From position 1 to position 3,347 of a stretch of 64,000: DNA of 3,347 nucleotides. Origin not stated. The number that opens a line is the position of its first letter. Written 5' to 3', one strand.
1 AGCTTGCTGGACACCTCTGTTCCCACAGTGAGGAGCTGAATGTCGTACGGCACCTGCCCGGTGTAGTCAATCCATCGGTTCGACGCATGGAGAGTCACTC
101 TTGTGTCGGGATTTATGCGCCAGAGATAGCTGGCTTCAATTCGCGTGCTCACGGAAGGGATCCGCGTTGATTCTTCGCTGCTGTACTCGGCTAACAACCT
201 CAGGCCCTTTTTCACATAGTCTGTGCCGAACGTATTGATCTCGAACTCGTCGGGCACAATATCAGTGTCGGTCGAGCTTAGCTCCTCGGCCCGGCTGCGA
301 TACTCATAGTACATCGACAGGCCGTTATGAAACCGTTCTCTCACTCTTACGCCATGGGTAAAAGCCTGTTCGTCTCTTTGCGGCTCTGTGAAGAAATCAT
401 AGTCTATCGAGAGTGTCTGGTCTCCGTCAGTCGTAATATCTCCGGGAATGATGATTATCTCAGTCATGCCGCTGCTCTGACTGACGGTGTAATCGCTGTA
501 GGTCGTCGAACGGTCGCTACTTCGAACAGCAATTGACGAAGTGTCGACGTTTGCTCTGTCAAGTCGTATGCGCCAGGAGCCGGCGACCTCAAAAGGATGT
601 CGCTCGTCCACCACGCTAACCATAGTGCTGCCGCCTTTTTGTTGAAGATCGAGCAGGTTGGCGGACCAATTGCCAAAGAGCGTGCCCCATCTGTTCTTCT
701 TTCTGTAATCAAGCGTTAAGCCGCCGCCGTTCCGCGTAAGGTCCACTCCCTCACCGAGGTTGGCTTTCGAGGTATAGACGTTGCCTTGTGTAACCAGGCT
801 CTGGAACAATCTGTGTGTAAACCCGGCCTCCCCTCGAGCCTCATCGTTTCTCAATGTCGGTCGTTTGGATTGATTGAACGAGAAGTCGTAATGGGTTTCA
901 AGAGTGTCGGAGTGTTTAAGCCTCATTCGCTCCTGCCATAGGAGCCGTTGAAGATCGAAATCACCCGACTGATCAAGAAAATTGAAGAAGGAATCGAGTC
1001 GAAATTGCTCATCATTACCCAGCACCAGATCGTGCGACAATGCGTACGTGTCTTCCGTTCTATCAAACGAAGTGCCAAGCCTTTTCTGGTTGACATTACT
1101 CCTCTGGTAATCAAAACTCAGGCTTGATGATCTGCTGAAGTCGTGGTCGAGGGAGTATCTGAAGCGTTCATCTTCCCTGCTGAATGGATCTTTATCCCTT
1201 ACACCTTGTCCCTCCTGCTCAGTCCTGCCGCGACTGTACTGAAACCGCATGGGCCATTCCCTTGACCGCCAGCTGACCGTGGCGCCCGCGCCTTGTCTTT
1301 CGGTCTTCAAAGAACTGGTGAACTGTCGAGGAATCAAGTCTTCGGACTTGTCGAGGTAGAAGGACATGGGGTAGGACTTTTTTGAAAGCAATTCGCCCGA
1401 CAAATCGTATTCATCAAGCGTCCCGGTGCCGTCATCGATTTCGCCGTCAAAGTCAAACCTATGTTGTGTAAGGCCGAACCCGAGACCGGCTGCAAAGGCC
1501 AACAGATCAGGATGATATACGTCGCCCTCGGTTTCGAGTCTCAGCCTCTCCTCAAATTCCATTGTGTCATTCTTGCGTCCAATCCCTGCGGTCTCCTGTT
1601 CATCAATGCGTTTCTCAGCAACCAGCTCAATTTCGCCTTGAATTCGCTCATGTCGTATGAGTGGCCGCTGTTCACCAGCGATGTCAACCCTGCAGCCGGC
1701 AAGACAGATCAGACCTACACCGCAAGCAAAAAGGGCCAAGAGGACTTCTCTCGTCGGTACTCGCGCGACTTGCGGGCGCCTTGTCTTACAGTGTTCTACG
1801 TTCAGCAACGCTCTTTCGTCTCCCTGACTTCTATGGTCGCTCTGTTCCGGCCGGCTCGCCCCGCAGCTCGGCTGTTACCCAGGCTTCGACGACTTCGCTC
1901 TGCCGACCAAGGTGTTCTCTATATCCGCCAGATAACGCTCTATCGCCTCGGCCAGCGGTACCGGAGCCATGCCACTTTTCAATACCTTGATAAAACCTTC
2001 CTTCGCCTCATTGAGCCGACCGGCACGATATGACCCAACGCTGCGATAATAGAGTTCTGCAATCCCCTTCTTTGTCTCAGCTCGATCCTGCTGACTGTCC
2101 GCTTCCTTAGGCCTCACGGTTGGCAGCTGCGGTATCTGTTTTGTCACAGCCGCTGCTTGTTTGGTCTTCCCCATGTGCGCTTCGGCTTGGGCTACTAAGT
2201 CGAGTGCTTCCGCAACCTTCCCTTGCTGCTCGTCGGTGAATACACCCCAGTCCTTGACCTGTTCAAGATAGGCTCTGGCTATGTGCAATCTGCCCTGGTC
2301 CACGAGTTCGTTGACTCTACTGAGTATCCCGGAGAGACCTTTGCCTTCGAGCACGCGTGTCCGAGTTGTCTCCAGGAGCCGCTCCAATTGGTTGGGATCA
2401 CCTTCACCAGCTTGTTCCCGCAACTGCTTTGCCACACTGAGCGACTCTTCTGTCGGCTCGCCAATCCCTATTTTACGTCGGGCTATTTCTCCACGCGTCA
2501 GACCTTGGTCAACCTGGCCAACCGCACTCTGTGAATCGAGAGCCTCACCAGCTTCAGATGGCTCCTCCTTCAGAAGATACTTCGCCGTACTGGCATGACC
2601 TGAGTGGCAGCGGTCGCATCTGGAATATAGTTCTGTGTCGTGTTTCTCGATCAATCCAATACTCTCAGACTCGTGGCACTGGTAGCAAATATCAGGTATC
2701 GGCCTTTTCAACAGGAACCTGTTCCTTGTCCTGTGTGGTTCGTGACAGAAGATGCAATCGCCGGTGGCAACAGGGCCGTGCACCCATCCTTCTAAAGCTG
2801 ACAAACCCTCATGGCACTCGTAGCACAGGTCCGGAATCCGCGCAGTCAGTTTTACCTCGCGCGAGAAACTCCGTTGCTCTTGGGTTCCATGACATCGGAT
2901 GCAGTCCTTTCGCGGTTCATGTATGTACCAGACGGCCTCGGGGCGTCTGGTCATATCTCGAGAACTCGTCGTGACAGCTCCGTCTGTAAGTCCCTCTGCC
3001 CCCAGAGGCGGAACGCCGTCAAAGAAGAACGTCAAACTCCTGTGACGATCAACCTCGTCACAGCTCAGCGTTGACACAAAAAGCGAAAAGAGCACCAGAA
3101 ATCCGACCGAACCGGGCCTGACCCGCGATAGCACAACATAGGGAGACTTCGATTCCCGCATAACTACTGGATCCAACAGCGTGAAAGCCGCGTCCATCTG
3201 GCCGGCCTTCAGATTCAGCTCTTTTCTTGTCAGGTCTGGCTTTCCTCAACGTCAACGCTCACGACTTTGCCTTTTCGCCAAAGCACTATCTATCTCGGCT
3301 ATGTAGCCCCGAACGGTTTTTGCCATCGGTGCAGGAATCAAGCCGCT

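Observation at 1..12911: Ten co-oriented genes that look like a trans-envelope electron conduit built from non-canonical parts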

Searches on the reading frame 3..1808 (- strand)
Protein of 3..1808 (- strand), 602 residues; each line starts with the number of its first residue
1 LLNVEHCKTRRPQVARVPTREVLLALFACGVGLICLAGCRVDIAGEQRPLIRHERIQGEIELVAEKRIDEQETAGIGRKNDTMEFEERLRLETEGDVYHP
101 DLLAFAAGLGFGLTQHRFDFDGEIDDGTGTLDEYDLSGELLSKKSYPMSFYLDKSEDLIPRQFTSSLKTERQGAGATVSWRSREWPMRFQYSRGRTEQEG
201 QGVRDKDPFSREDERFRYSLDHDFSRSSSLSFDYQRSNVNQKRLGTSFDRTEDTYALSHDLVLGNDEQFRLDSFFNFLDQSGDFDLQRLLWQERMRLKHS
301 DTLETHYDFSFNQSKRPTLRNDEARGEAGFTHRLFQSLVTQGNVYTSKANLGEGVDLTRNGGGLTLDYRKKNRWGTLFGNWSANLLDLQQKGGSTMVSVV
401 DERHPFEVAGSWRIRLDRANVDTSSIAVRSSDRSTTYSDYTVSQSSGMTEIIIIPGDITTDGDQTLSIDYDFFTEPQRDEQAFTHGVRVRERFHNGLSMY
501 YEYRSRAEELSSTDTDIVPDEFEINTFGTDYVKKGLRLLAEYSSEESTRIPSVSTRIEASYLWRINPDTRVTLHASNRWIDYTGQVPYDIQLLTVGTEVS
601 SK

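Call 5: search_protein_families(library=pfam, proteins=[window:3-1808:-], max_evalue=0.01)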
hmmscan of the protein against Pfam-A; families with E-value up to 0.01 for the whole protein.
window:3-1808:- (602 aa): 0 families

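Call 6: search_protein_families(library=ncbifam, proteins=[window:3-1808:-], max_evalue=0.01)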
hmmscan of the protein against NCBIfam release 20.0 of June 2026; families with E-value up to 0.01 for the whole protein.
window:3-1808:- (602 aa): 0 families

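Call 8: search_solved_structures(query=window:3-1808:-, max_evalue=10, show_alignments=1)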
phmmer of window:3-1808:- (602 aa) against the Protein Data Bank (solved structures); distinct sequences matched with E-value up to 10: 0.

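Call 34: find_homologous_proteins(query=window:3-1808:-, max_evalue=0.001)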
Query window:3-1808:- (602 aa): 149 proteins with E <= 0.001 among 8000 candidates; the best 120 are listed.
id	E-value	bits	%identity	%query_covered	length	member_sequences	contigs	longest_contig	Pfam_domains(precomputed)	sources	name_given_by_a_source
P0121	0.0e+0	1172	100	86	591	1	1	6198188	-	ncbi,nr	ncbi:MAG: hypothetical protein JSU70_17820 [Phycisphaerales bacterium]|nr:MAG: hypothetical protein 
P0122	3.0e-242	824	63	95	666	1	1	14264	-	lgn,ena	-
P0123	2.1e-236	804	63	95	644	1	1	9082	-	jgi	jgi:hypothetical protein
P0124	7.7e-236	803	60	99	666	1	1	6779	-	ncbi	-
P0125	4.3e-233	793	61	96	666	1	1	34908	-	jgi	jgi:hypothetical protein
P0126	1.7e-232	791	60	96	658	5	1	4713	-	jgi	jgi:hypothetical protein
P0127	1.6e-231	788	60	96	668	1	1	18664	-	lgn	-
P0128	1.9e-231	788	60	96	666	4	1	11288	-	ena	-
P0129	3.6e-231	787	61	95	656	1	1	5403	-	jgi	-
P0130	4.8e-231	787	64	92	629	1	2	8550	-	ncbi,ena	-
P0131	7.3e-231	786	63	92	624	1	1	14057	-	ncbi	ncbi:hypothetical protein ACFL3Q_05770 [Planctomycetota bacterium]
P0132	1.6e-230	785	60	96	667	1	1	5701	-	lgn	-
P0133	6.9e-229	780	59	97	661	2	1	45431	-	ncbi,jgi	ncbi:MAG: hypothetical protein ACYSW8_00795 [Planctomycetota bacterium]|jgi:hypothetical protein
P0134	7.7e-229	779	61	95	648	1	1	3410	-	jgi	-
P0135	1.1e-222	759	58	98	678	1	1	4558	-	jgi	-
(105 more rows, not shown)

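Call 47: predict_structure(alignment_id=A1)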
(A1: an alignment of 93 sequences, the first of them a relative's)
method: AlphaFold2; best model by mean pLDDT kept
length: 666 residues; sequences in the alignment: 93
mean_pLDDT: 90.3   pTM: 0.72
mean pLDDT of the five models: 90.3, 90.0, 90.0, 88.9, 88.2
residues with pLDDT >= 90: 465; 70-90: 157; 50-70: 30; < 50: 14
segments of 3 or more residues with pLDDT < 50: 1-14
pLDDT, mean of each block of 10 residues (from residue 1): 31 53 56 67 89 96 82 94 94 93 93 85 94 93 96 86 97 90 97 82 97 92 97 92 98 94 98 95 98 96 94 95 92 98 90 97 96 98 82 89 85 88 92 79 89 91 85 96 97 98 83 93 96 97 94 94 97 91 97 94 97 91 97 96 92 94 97
secondary structure, 60 per line:
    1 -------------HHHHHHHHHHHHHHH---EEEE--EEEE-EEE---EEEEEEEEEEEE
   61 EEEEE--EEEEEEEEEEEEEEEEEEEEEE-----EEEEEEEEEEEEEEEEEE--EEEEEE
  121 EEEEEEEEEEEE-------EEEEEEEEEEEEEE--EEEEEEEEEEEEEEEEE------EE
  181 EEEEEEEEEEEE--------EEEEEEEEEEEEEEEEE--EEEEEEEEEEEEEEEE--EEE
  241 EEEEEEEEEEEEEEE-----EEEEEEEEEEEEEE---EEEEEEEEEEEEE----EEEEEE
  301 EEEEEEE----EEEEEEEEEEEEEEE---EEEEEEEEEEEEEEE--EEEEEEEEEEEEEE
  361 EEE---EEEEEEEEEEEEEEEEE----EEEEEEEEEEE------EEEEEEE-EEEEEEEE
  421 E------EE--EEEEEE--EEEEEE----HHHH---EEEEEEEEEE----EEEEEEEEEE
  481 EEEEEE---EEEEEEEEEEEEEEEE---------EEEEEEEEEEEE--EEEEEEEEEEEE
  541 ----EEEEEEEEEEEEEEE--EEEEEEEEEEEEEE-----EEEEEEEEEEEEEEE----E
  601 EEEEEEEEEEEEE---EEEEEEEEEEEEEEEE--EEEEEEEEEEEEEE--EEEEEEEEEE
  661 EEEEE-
elements in order: H14-28 E32-35 E38-41 E43-45 E49-65 E68-89 E95-112 E115-132 E140-153 E156-172 E179-192 E201-217 E220-235 E238-255 E261-274 E278-290 E295-307 E312-326 E330-344 E347-363 E367-383 E388-398 E405-411 E413-421 E432-437 E440-445 H450-453 E457-466 E471-486 E490-505 E515-526 E529-540 E545-559 E562-575 E581-595 E600-613 E617-632 E635-648 E651-665

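Call 51: fold_search(model_id=the predicted structure, library=pdb)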
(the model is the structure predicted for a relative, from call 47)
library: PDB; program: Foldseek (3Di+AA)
matches with E <= 10: 813; with E <= 0.001: 313
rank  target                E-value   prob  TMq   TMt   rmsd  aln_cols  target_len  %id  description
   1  2hdf                  3.1e-10  1.00  0.33  0.36  10.7       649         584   10  Crystal structure of the Colicin I receptor Cir from E.coli (released 2007-05-08)
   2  2hdi_A                7.4e-10  1.00  0.34  0.36  13.8       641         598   10  Crystal structure of the Colicin I receptor Cir from E.coli in complex with receptor binding domain of Colicin Ia. (released 2007-05-08)
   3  9fz5_A                7.5e-09  1.00  0.22  0.20  21.0       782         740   10  Cryo-EM structure of LptDE-YedD complex from Escherichia Coli (released 2025-04-09)
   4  8h1r_D                1.2e-08  1.00  0.32  0.28  20.1       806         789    9  Crystal structure of LptDE-YifL complex (released 2023-10-25)
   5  5ixm_G                1.3e-08  1.00  0.33  0.38  13.0       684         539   10  The LPS Transporter LptDE from Yersinia pestis, core complex (released 2016-05-18)
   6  9nn6_A                1.4e-08  1.00  0.37  0.38  12.7       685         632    9  E. coli Cir in Complex with the RBD of Microcin V (released 2025-09-24)
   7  5fp2_B                1.5e-08  1.00  0.28  0.33  14.1       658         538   10  Crystal structure of the siderophore receptor PirA from Pseudomonas aeruginosa (released 2015-12-09)
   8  8h1s_C                2.8e-08  1.00  0.28  0.24  20.3       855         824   10  Crystal structure of apo-LptDE complex (released 2023-10-11)
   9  5ixm_C                3.2e-08  1.00  0.33  0.37  13.7       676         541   11  The LPS Transporter LptDE from Yersinia pestis, core complex (released 2016-05-18)
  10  4q35_A                3.7e-08  1.00  0.22  0.20  24.1       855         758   10  Structure of a membrane protein (released 2014-06-25)
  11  8h1s_A                5.1e-08  1.00  0.28  0.24  21.5       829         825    8  Crystal structure of apo-LptDE complex (released 2023-10-11)
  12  9fy9_D                6.4e-08  1.00  0.31  0.30  19.9       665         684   10  Cryo-EM structure of the type 1 chaperone-usher pilus FimD-tip complex (FimDHGFC) - Conformer 1 (released 2025-06-04)
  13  9i98_A                6.7e-08  1.00  0.35  0.39  15.4       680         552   10  Cryo-EM structure of Shigella flexneri LptDE bound by a Bicyclic peptide molecule (Compound 13) (released 2025-10-15)
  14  8ae1_A                6.7e-08  1.00  0.34  0.26  19.8      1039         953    7  Structure of trimeric SlpA outer membrane protein (released 2022-11-30)
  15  5ixm_A                1.3e-07  1.00  0.29  0.33  15.1       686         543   11  The LPS Transporter LptDE from Yersinia pestis, core complex (released 2016-05-18)
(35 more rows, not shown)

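Call 60: find_encoding_contigs(protein=P0121, flank=10000, max_places=3)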
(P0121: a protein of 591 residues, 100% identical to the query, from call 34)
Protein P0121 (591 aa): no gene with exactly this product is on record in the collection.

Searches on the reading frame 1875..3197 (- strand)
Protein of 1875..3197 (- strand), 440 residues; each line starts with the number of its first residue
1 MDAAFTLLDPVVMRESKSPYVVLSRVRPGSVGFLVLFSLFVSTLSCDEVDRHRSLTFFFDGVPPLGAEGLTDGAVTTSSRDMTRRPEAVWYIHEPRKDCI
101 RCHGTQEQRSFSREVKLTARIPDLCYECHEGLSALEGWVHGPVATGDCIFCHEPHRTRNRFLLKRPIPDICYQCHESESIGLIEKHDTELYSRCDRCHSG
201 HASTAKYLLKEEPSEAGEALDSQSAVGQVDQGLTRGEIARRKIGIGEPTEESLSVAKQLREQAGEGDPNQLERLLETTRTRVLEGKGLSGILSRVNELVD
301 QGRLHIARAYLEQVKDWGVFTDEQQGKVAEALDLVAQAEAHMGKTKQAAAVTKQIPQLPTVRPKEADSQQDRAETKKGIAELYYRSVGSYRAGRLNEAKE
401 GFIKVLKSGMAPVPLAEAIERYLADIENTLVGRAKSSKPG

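Call 5: search_protein_families(library=pfam, proteins=[window:1875-3197:-], max_evalue=0.01)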
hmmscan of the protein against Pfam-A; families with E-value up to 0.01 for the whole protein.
window:1875-3197:- (440 aa): 3 families
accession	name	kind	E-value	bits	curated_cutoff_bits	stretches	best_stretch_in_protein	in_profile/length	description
PF09699.15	Paired_CXXCH_1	-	3.5e-24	84.6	20.6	2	140-178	1-39/41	Doubled CXXCH motif (Paired_CXXCH_1)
PF14522.11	Cytochrome_C7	-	5.6e-05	23.3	24.8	1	96-153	13-67/67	Cytochrome c7 and related cytochrome c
PF14537.11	Cytochrom_c3_2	-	0.00026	21.8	25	1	93-176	2-79/79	Cytochrome c3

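Call 6: search_protein_families(library=ncbifam, proteins=[window:1875-3197:-], max_evalue=0.01)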
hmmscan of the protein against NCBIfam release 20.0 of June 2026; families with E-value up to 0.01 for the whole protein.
window:1875-3197:- (440 aa): 6 families
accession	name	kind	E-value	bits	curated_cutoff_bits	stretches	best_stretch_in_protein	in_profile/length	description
TIGR01905.1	paired_CXXCH_1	subfamily_domain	2.4e-23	81.8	25.2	3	140-177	1-38/41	doubled CXXCH domain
TIGR03508.1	decahem_SO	subfamily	6.4e-16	58.6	192.2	1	93-183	140-227/258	DmsE family decaheme c-type cytochrome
NF041028.1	decahem_GSU2203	exception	5.4e-14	52.1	325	1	92-177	170-254/317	GSU2203 family decaheme c-type cytochrome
TIGR03153.1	cytochr_NrfH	equivalog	0.00048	20.2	134.2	1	114-203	20-114/138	cytochrome c nitrite reductase small subunit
NF047786.1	his_kin_MadS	equivalog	0.0071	15.5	500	0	263-311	376-424/434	MadS family sensor histidine kinase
NF045713.1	CxxCH_16_HmcA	equivalog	0.0088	14.7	400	0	97-153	489-539/541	sulfate respiration complex hexadecaheme cytochrome HmcA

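Call 13: find_encoding_contigs(protein=window:1875-3197:-, flank=10000, max_places=6)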
Protein window:1875-3197:- (440 aa): no gene with exactly this product is on record in the collection.

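Call 83: search_solved_structures(query=window:1875-3197:-, max_evalue=0.01)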
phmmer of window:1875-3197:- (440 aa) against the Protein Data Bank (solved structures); distinct sequences matched with E-value up to 0.01: 1.
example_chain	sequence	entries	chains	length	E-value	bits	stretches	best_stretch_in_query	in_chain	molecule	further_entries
6r2q_A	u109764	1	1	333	1e-12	50.7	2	121-178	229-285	Cystathionine beta-synthase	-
